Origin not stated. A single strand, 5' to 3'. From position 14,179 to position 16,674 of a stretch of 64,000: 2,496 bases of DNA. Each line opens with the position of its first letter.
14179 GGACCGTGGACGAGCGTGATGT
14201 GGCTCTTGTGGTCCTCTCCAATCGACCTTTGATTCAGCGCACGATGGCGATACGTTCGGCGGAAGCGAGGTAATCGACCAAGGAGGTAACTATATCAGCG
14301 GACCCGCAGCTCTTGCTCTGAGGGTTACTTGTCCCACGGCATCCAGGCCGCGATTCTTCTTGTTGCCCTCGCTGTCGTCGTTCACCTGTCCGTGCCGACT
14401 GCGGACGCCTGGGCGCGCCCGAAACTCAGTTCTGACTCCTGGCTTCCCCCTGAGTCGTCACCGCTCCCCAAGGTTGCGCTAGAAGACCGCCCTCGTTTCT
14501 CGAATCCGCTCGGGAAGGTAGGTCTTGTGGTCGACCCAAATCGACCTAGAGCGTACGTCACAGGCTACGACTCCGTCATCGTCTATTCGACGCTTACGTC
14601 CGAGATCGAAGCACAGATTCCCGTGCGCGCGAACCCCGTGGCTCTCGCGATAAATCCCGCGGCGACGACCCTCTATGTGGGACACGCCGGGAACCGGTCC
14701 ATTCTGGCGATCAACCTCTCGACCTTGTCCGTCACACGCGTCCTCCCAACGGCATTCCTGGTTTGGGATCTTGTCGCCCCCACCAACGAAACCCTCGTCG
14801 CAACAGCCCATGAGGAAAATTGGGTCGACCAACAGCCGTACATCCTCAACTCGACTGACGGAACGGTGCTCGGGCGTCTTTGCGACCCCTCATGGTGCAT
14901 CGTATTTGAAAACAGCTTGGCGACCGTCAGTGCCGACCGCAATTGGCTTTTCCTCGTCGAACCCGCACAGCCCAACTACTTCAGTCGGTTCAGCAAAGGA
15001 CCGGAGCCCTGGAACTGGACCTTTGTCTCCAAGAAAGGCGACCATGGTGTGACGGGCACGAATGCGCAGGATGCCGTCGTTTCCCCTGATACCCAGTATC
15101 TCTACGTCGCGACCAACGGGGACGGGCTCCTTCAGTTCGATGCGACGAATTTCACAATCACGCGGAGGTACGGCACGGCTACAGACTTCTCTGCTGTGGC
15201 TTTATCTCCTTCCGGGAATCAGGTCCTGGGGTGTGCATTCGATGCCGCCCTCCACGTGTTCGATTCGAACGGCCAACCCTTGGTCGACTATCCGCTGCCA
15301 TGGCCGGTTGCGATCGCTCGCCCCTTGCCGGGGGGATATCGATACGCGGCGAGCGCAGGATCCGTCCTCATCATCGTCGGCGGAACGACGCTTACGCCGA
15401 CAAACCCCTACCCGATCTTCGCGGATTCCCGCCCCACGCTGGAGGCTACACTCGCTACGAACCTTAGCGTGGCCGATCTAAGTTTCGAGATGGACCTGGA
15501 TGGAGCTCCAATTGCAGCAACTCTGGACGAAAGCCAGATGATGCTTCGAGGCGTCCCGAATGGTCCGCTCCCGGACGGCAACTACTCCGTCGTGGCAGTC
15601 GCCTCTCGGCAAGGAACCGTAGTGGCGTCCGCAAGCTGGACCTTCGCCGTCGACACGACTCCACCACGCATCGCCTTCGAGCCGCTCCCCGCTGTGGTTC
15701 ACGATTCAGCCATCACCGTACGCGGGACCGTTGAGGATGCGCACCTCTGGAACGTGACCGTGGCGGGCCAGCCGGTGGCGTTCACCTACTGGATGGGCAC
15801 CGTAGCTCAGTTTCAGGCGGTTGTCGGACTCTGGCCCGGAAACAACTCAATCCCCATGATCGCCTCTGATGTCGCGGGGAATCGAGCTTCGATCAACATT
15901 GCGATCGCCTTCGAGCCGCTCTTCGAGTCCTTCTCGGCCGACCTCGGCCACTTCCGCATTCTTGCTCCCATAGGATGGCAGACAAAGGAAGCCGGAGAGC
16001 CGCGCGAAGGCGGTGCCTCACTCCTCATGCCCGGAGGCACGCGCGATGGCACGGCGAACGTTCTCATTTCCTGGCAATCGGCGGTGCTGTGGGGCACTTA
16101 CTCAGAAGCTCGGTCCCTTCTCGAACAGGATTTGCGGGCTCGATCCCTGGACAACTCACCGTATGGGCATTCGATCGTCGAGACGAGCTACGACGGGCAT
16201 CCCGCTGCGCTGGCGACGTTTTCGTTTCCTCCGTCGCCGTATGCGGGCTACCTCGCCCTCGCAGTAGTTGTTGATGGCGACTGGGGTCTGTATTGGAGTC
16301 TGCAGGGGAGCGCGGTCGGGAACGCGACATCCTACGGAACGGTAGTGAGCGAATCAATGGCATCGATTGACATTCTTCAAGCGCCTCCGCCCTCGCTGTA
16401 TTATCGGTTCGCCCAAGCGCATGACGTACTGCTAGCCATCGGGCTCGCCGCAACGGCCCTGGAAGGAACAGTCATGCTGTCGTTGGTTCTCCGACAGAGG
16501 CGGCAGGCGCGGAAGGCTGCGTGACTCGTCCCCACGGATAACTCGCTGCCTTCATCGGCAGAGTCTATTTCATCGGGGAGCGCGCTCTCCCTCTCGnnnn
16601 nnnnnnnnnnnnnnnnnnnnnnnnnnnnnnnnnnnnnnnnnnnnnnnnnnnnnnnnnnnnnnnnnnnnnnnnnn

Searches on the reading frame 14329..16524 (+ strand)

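Call 3: search_protein_families(library=pfam, proteins=[window:14329-16524:+], max_evalue=0.1)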
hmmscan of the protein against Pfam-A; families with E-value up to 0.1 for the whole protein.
window:14329-16524:+ (731 aa): 3 families
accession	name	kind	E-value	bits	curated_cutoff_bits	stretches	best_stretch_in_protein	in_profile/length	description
PF09136.16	Glucodextran_B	-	6.7e-08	32.8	27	1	457-526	14-79/83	Glucodextranase, domain B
PF23414.1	Beta-prop_EML_2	-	0.0021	17.9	90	0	65-166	3-105/266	Echinoderm microtubule-associated protein second beta-propeller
PF25174.1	Beta-prop_THOC3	-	0.014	14.9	305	0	248-312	93-157/272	THOC3 beta-propeller domain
